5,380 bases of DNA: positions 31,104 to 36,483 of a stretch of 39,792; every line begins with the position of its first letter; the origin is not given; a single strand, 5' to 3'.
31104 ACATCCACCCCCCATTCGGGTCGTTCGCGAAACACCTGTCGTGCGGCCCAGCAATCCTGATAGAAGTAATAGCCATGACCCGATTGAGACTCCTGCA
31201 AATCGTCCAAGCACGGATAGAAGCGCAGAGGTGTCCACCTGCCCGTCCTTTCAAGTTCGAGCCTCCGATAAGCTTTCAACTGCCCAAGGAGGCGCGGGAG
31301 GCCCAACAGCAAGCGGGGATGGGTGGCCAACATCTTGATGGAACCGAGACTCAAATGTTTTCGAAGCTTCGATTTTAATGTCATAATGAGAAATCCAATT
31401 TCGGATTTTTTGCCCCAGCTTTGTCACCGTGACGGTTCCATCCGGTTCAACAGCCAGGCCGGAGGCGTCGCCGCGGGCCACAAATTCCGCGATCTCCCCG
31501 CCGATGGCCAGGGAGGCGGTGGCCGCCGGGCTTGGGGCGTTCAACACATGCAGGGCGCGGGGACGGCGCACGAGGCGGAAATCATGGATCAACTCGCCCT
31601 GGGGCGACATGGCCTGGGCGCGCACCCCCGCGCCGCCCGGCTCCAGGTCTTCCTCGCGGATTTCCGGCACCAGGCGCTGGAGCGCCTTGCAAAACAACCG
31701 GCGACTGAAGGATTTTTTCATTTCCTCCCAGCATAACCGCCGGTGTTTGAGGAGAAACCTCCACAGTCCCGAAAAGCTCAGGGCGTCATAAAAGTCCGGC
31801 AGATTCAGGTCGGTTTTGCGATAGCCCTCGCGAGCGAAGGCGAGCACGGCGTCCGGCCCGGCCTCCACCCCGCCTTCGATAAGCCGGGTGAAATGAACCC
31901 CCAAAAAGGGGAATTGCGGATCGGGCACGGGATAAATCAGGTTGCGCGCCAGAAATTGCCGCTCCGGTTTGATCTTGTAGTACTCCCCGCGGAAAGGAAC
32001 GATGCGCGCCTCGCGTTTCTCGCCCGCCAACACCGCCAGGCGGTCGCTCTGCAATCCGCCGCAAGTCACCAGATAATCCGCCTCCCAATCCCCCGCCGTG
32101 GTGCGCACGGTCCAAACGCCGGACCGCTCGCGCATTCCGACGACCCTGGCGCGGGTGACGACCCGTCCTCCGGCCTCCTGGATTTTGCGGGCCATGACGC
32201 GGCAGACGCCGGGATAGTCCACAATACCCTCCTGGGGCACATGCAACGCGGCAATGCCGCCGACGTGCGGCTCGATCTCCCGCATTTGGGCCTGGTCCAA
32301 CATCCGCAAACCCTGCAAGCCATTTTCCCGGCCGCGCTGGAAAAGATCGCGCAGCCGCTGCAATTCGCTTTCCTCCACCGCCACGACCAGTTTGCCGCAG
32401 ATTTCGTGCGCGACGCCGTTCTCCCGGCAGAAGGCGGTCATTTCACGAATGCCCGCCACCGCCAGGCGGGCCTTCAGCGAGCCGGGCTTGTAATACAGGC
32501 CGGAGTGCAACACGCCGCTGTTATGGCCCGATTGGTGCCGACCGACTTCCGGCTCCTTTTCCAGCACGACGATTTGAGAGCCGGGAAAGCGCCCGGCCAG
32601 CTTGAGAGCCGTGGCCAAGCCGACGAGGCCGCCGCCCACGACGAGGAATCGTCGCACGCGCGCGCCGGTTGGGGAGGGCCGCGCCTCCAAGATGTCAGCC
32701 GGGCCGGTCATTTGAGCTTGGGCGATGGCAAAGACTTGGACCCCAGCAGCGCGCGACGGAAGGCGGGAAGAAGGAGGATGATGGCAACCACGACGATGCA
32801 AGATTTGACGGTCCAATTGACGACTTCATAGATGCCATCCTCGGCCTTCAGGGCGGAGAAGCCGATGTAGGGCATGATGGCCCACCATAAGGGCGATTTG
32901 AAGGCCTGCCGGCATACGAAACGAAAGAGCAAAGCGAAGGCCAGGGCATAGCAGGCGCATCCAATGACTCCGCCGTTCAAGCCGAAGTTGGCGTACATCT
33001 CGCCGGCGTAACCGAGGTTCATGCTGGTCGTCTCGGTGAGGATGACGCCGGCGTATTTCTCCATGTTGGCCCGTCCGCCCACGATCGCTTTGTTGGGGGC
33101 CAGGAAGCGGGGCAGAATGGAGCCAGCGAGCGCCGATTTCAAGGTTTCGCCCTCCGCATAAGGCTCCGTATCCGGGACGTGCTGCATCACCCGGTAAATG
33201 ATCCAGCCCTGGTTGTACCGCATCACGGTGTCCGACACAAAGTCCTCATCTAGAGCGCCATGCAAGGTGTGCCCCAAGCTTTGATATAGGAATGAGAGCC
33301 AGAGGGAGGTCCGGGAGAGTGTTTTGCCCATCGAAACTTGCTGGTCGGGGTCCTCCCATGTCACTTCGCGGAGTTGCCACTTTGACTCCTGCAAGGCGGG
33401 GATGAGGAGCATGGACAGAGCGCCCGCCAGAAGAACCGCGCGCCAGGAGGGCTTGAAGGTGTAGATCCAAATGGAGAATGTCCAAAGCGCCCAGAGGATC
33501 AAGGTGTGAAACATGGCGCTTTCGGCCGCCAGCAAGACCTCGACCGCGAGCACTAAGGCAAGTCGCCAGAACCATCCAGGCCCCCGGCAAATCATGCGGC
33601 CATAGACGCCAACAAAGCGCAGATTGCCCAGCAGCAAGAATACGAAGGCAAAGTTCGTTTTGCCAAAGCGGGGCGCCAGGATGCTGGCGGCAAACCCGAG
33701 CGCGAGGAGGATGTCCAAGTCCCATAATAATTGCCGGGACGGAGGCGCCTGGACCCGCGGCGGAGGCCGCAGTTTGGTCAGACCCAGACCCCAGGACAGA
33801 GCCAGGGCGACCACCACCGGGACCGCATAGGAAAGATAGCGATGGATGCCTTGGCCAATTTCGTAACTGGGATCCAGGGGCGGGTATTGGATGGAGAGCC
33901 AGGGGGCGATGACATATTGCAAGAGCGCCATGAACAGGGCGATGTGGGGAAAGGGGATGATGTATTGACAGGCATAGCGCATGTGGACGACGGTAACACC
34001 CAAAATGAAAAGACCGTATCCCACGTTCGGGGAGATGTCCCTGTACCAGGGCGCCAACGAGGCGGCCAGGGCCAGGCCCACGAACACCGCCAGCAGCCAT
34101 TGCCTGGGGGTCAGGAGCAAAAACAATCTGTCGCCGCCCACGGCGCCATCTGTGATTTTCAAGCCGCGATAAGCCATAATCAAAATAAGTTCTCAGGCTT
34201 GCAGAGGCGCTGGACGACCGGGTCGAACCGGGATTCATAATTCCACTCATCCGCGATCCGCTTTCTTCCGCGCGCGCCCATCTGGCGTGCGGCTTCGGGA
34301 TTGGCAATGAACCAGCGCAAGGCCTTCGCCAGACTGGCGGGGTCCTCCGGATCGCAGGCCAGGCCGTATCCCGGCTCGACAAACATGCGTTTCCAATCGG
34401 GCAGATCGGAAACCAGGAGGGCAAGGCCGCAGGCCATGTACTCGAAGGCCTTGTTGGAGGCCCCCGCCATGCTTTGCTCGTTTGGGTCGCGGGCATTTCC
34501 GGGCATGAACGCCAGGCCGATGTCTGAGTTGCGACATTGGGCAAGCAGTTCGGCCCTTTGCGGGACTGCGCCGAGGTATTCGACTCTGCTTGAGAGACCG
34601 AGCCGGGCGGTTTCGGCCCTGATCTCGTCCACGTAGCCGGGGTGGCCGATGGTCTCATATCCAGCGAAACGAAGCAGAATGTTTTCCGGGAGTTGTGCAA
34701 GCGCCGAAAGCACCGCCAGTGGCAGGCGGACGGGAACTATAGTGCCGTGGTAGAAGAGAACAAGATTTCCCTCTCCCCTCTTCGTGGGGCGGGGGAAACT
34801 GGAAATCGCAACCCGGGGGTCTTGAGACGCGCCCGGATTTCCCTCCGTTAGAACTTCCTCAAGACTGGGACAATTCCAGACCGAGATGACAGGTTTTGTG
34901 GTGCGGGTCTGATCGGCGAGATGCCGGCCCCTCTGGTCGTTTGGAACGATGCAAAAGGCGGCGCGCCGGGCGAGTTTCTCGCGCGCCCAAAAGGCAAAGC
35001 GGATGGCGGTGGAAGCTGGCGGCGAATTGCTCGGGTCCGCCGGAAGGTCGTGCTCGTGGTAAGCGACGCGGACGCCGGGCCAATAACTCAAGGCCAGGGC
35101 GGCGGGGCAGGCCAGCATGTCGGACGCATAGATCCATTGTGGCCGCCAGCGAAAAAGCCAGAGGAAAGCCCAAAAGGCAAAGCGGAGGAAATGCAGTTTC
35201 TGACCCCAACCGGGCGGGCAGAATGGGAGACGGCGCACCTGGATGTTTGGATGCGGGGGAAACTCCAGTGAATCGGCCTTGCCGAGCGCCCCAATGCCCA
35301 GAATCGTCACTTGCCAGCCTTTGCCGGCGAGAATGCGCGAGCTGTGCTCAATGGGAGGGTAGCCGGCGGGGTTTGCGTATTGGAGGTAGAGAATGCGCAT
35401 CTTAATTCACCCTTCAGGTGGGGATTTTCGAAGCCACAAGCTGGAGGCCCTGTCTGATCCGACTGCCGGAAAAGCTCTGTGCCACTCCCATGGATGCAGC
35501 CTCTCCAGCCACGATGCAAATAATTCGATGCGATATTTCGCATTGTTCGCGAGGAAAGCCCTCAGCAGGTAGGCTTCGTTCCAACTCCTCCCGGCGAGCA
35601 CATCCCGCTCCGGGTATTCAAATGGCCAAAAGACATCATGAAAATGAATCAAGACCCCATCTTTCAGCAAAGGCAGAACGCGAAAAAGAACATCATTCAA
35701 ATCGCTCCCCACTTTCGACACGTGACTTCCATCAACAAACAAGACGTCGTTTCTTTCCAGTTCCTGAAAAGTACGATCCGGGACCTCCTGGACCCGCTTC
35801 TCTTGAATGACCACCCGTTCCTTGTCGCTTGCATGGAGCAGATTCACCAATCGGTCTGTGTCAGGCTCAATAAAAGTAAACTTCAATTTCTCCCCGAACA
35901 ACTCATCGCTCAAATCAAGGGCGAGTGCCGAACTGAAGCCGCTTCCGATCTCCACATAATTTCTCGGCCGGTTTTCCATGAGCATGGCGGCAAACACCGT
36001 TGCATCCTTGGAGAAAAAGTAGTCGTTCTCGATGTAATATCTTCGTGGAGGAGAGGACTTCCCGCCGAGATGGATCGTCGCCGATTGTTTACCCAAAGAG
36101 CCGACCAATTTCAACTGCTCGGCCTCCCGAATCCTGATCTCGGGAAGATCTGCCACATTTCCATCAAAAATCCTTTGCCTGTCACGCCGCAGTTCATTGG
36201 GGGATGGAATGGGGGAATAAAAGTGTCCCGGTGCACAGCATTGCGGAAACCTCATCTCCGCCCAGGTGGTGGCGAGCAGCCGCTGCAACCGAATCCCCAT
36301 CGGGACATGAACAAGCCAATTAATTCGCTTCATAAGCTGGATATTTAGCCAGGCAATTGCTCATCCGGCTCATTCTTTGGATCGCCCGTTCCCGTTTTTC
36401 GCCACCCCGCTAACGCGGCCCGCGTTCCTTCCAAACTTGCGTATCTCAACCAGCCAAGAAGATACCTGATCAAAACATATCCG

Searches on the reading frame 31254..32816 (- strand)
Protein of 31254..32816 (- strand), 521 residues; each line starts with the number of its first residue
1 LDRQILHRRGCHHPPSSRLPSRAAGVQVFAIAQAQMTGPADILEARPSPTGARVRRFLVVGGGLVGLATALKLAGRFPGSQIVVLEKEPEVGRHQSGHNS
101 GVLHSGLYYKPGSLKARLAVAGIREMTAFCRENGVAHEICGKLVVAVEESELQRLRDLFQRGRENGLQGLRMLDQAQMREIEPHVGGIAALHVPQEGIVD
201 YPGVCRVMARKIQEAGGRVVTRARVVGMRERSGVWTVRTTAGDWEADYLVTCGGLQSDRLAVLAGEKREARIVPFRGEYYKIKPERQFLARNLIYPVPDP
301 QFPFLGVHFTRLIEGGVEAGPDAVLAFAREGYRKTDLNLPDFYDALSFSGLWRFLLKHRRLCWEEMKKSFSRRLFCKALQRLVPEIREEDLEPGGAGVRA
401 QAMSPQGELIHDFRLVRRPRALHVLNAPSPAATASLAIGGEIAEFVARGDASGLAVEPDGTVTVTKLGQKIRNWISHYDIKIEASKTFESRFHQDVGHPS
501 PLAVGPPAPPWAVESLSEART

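Call 20: search_protein_families(library=pfam, proteins=[window:31254-32816:-], max_evalue=0.001)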
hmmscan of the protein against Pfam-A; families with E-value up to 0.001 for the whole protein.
window:31254-32816:- (521 aa): 4 families
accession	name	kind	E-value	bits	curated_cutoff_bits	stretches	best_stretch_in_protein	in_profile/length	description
PF01266.30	DAO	-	2.8e-62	211.7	27.9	1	57-444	2-352/353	FAD dependent oxidoreductase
PF13450.12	NAD_binding_8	-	3.8e-05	24.3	21.9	1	59-95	1-36/68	NAD(P)-binding Rossmann-like domain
PF07992.20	Pyr_redox_2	-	0.00025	21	26.1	0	41-92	134-178/291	Pyridine nucleotide-disulphide oxidoreductase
PF00890.30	FAD_binding_2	-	0.00032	20.5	20.4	1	58-233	3-174/414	FAD binding domain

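Call 49: search_protein_families(library=ncbifam, proteins=[window:31254-32816:-], max_evalue=0.001)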
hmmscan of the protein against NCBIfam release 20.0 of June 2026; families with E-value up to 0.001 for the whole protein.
window:31254-32816:- (521 aa): 23 families
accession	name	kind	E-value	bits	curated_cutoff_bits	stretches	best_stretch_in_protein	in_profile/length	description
NF008726.1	PRK11728.1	equivalog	9.5e-161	535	299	1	56-443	2-388/389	L-2-hydroxyglutarate oxidase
NF033460.1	glycerol3P_ox_II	equivalog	1.5e-30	106.6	460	1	58-333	5-281/361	type 2 glycerol-3-phosphate oxidase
TIGR02352.1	thiamin_ThiO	equivalog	6.4e-23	81.4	250.8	1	57-295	1-247/351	glycine oxidase ThiO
NF002480.1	PRK01747.1-1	equivalog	6.6e-21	74.4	540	1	51-284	245-475/645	bifunctional tRNA (5-methylaminomethyl-2-thiouridine)(34)-methyltransferase MnmC2/FAD-dependent 5-carboxymethylaminomethyl-2-thiouridine(34)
TIGR03197.1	MnmC_Cterm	equivalog_domain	7.5e-19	68.1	174.2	1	57-286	2-228/400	FAD-dependent 5-carboxymethylaminomethyl-2-thiouridine(34) oxidoreductase MnmC1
TIGR03364.1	HpnW_proposed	hypoth_equivalog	2e-12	46.9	285.1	1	57-262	3-202/365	TIGR03364 family FAD-dependent oxidoreductase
NF050086.1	pipecolate_AmaA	exception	8.4e-12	44.4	600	1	57-282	28-256/425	L-pipecolate oxidase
NF001933.0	PRK00711.1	subfamily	2.6e-09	36.6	383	1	126-277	119-275/429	D-amino acid dehydrogenase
TIGR03377.1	glycerol3P_GlpA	equivalog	3e-08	32.7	552.8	1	58-239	3-180/530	anaerobic glycerol-3-phosphate dehydrogenase subunit GlpA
NF008313.0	PRK11101.1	equivalog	7.3e-08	31.4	425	1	57-240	11-190/548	anaerobic glycerol-3-phosphate dehydrogenase subunit A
TIGR01373.1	soxB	subfamily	3.3e-07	29.5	529.45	1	28-265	4-248/407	sarcosine oxidase subunit beta family protein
NF002481.1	PRK01747.1-2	equivalog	1.4e-06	27.4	600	1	46-157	230-340/611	bifunctional tRNA (5-methylaminomethyl-2-thiouridine)(34)-methyltransferase MnmC2/FAD-dependent 5-carboxymethylaminomethyl-2-thiouridine(34)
NF008899.0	PRK12266.1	equivalog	1.8e-06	26.7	360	0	57-109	9-58/508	glycerol-3-phosphate dehydrogenase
NF005560.0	PRK07233.1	equivalog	1.9e-06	27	252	1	57-101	3-45/435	hypothetical protein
NF009906.0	PRK13369.1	equivalog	3.2e-06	26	352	0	167-261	120-219/502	glycerol-3-phosphate dehydrogenase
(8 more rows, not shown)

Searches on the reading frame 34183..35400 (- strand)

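Call 20: search_protein_families(library=pfam, proteins=[window:34183-35400:-], max_evalue=0.001)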
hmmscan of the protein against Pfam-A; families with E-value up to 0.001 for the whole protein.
window:34183-35400:- (406 aa): 5 families
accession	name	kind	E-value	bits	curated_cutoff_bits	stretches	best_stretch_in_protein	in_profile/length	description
PF00534.26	Glycos_transf_1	-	1.6e-14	54.3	26.4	1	205-381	8-172/172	Glycosyl transferases group 1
PF13524.12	Glyco_trans_1_2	-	3.4e-14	53.5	25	1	248-393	22-140/144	Glycosyl transferase-like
PF13579.12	Glyco_trans_4_4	-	2.6e-11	44.5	29.7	1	21-163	11-144/158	Glycosyl transferase 4-like domain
PF13692.12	Glyco_trans_1_4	-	1.5e-10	41.9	27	1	233-367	23-142/142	Glycosyl transferases group 1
PF13439.12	Glyco_transf_4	-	3.4e-08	34.1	28.5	1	22-174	13-161/170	Glycosyltransferase Family 4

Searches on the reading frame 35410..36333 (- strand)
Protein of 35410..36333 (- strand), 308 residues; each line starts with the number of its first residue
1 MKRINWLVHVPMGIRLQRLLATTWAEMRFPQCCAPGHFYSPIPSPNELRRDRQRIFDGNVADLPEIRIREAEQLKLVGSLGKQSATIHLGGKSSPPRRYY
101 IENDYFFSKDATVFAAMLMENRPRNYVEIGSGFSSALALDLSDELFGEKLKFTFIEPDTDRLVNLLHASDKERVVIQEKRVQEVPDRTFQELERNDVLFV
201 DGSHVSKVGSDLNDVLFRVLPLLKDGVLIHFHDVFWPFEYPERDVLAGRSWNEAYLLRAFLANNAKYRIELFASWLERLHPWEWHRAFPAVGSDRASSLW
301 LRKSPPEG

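Call 20: search_protein_families(library=pfam, proteins=[window:35410-36333:-], max_evalue=0.001)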
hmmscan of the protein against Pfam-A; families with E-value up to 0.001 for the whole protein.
window:35410-36333:- (308 aa): 1 family
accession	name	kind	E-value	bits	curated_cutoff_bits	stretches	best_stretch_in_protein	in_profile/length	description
PF13578.12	Methyltransf_24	-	7.8e-09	36.8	26.3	1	127-234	1-105/105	Methyltransferase domain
